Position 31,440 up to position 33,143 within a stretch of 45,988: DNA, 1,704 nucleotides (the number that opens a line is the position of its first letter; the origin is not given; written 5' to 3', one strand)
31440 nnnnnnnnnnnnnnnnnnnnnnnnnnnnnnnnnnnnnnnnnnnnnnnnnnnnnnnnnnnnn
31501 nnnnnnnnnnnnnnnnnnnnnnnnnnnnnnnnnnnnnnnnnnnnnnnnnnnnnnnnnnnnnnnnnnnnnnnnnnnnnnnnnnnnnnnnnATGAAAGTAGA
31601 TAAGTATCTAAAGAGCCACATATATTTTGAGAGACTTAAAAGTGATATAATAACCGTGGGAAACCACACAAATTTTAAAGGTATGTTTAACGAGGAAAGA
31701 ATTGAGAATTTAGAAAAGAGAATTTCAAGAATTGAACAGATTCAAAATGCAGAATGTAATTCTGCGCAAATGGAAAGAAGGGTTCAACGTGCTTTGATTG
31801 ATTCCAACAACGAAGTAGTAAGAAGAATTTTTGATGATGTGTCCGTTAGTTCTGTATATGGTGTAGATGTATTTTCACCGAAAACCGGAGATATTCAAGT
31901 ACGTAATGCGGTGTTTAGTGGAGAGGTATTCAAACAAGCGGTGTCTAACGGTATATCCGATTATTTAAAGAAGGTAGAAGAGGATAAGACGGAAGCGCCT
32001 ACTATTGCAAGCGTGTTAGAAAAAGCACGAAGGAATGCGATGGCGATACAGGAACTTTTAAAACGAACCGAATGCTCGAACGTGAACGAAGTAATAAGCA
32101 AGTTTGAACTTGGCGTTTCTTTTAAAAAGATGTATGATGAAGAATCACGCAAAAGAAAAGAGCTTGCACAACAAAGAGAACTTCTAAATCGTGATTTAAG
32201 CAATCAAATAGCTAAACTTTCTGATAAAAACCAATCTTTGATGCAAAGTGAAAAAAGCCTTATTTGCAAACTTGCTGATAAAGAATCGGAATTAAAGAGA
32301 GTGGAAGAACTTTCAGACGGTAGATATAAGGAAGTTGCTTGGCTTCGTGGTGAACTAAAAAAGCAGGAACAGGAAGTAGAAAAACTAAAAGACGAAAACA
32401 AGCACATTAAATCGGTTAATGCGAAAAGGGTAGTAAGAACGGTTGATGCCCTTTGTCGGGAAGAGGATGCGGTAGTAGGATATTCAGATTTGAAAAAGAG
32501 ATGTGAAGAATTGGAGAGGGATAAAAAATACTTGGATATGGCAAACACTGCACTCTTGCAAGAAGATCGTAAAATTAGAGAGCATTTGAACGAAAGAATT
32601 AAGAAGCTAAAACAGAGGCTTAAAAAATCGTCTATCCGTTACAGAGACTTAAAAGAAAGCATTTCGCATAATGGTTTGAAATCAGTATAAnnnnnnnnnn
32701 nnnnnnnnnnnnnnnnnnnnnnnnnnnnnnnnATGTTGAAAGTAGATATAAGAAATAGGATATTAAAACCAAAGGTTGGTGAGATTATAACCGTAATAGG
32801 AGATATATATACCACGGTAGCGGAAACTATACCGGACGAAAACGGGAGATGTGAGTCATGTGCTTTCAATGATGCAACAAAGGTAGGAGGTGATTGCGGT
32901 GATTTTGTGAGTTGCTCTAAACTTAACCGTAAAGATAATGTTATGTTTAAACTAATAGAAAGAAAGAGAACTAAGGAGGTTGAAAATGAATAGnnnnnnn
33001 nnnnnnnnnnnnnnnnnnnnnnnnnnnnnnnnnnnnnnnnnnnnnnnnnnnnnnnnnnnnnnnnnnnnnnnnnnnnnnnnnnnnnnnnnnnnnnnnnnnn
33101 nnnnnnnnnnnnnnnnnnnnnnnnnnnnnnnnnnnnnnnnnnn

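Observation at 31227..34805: Terminator-bounded accessory island with an early-type promoter splits the late structural operon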

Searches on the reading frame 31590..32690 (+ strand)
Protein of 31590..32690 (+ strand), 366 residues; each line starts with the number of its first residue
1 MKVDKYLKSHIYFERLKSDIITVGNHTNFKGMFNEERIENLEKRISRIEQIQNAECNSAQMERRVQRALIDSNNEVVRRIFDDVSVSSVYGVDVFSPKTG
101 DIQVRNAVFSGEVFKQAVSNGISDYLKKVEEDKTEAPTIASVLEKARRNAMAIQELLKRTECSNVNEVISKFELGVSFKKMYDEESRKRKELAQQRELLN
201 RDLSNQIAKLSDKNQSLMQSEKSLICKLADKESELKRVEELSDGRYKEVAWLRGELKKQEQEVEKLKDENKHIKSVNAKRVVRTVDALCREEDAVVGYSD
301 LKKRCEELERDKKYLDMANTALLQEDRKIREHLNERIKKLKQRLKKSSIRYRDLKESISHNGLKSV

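Call 17: search_protein_families(library=phrogs, proteins=[window:31590-32690:+], max_evalue=0.01)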
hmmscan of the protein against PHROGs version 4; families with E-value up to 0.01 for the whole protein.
window:31590-32690:+ (366 aa): 0 families

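Call 18: search_protein_families(library=pfam, proteins=[window:31590-32690:+], max_evalue=0.1)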
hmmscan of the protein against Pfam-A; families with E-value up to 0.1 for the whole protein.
window:31590-32690:+ (366 aa): 2 families
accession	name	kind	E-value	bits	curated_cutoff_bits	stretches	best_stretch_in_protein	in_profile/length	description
PF25239.1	WHD_CHMP7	-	0.0066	17.1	27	1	293-325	24-56/74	Charged multivesicular body protein 7, winged helix domain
PF08614.16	ATG16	-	0.016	15.8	33.7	1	182-272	90-183/200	Autophagy protein 16 (ATG16)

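Call 77: search_protein_families(library=ncbifam, proteins=[window:31590-32690:+], max_evalue=0.05)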
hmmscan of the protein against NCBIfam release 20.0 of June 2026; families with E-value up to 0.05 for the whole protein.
window:31590-32690:+ (366 aa): 1 family
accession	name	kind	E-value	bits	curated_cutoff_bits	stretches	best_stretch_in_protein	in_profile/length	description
TIGR02479.1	FliA_WhiG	subfamily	0.0067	16.2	189.6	1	122-219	85-185/224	FliA/WhiG family RNA polymerase sigma factor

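Call 115: search_solved_structures(query=window:31590-32687:+, max_evalue=0.1)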
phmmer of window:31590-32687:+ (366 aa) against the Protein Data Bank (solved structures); distinct sequences matched with E-value up to 0.1: 0.

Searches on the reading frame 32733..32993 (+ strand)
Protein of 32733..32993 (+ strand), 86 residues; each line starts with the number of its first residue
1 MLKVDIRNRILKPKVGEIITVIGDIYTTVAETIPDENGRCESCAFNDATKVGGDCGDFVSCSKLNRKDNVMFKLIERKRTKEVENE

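Call 17: search_protein_families(library=phrogs, proteins=[window:32733-32993:+], max_evalue=0.01)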
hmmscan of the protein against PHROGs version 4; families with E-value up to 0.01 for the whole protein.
window:32733-32993:+ (86 aa): 0 families

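Call 18: search_protein_families(library=pfam, proteins=[window:32733-32993:+], max_evalue=0.1)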
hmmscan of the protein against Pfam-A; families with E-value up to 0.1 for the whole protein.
window:32733-32993:+ (86 aa): 0 families

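Call 48: find_homologous_proteins(query=A3, max_evalue=0.001)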
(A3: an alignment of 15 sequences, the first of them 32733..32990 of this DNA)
Query A3 (15 sequences) (86 aa, profile of the alignment): 194 proteins with E <= 0.001 among 646 candidates; the best 120 are listed.
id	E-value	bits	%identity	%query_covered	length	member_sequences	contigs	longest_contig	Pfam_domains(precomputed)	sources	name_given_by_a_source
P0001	3.5e-41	157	98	98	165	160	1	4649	-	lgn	-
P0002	7.8e-36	140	33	98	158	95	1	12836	-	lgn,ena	-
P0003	2.2e-32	128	95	86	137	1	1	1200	-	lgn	-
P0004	1.8e-28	116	29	90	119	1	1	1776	-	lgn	-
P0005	2.0e-28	116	30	92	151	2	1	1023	-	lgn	-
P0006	9.1e-27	110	30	92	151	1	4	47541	-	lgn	-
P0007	1.2e-26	110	30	92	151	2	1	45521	-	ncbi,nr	ncbi:hypothetical protein K0G04_19605 [Bacteroides fragilis]|nr:hypothetical protein [Bacteroides fr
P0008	1.6e-26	110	30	92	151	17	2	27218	-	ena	-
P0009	1.9e-26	109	27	92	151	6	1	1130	-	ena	-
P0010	3.3e-26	109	29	92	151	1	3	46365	-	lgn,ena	-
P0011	1.2e-25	107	30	90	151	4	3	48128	-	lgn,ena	-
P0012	4.6e-25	105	29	92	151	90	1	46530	-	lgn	-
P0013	1.3e-24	104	29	73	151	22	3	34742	-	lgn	-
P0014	6.8e-24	101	33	92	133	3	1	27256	-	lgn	-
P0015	3.9e-23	99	32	92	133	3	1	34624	-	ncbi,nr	ncbi:hypothetical protein NXY33_22440 [Bacteroides fragilis]|nr:hypothetical protein [Bacteroides fr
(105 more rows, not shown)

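Call 58: predict_structure(alignment_id=A4)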
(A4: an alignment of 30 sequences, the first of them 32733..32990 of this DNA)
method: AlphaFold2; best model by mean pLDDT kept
length: 86 residues; sequences in the alignment: 30
mean_pLDDT: 61.8   pTM: 0.53
mean pLDDT of the five models: 61.8, 56.9, 56.6, 56.4, 50.4
residues with pLDDT >= 90: 0; 70-90: 21; 50-70: 51; < 50: 14
segments of 3 or more residues with pLDDT < 50: 53-66
pLDDT, mean of each block of 10 residues (from residue 1): 61 70 72 60 61 48 50 75 55
secondary structure, 60 per line:
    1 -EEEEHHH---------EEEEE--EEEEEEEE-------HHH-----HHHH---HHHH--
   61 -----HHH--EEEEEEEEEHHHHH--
elements in order: E2-5 E18-22 E25-32 H48-51 H55-58 E71-79 H80-84

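Call 62: fold_search(model_id=the predicted structure, library=pdb)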
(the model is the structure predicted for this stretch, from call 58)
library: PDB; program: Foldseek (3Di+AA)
matches with E <= 10: 42; with E <= 0.001: 0
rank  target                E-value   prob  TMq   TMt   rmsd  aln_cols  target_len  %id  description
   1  4oid_A                3.4e+00  0.11  0.28  0.06   1.5        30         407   13  Structural and kinetic bases for the metal preference of the M18 aminopeptidase from Pseudomonas aeruginosa (released 2014-04-02)
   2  3kw2_A                3.6e+00  0.15  0.35  0.13   3.0        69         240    3  Crystal structure of probable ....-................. from Porphyromonas gingivalis (released 2010-01-19)
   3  1z85_A                3.6e+00  0.11  0.31  0.14   3.4        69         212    9  Crystal structure of a predicted rna methyltransferase (tm1380) from thermotoga maritima msb8 at 2.12 A resolution (released 2005-04-12)
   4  4njq_B                4.1e+00  0.04  0.26  0.08   4.4        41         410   17  Structural and kinetic bases for the metal preference of the M18 aminopeptidase from Pseudomonas aeruginosa (released 2014-04-02)
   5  2rer                  4.4e+00  0.01  0.14  0.09   4.7        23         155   43  Crystal structure of the aromatase/cyclase domain of TcmN from Streptomyces glaucescens (released 2008-04-22)
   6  1z85_B                4.7e+00  0.08  0.33  0.14   3.5        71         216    8  Crystal structure of a predicted rna methyltransferase (tm1380) from thermotoga maritima msb8 at 2.12 A resolution (released 2005-04-12)
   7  4njq_A                4.7e+00  0.03  0.25  0.08   4.4        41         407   17  Structural and kinetic bases for the metal preference of the M18 aminopeptidase from Pseudomonas aeruginosa (released 2014-04-02)
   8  7w1c_A                5.1e+00  0.05  0.26  0.04   3.4        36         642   17  Crystal structure of Klebsiella pneumoniae K1 capsule-specific polysaccharide lyase in a P1 crystal form (released 2022-05-18)
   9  8dx0_A                5.4e+00  0.02  0.18  0.13   9.3        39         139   18  VanSC CA domain (released 2023-03-22)
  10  1ekq_A                5.4e+00  0.01  0.17  0.09  11.1       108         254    7  CRYSTAL STRUCTURE OF HYDROXYETHYLTHIAZOLE KINASE IN R3 SPACE GROUP (released 2000-08-09)
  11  4njq_D                5.8e+00  0.08  0.28  0.06   1.4        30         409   13  Structural and kinetic bases for the metal preference of the M18 aminopeptidase from Pseudomonas aeruginosa (released 2014-04-02)
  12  1esq_C                5.8e+00  0.01  0.17  0.07  11.8       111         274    5  CRYSTAL STRUCTURE OF THIAZOLE KINASE MUTANT (C198S) WITH ATP AND THIAZOLE PHOSPHATE. (released 2000-08-09)
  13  1spr_B                6.2e+00  0.03  0.22  0.19   4.0        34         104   12  BINDING OF A HIGH AFFINITY PHOSPHOTYROSYL PEPTIDE TO THE SRC SH2 DOMAIN: CRYSTAL STRUCTURES OF THE COMPLEXED AND PEPTI (released 1994-05-31)
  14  4njr_A                6.2e+00  0.03  0.26  0.07   4.3        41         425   17  Structural and kinetic bases for the metal preference of the M18 aminopeptidase from Pseudomonas aeruginosa (released 2014-04-02)
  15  7rct_B                6.2e+00  0.03  0.20  0.04   3.8        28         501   18  Non-receptor Protein Tyrosine Phosphatase SHP2 in Complex with Allosteric Inhibitor RMC-4550 (released 2021-09-01)
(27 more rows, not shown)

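Call 77: search_protein_families(library=ncbifam, proteins=[window:32733-32993:+], max_evalue=0.05)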
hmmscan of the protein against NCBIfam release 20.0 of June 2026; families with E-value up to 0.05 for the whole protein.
window:32733-32993:+ (86 aa): 0 families

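Call 113: search_solved_structures(query=A4, max_evalue=1)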
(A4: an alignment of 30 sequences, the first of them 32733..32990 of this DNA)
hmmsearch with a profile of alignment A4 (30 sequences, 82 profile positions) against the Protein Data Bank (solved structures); distinct sequences matched with E-value up to 1: 0.
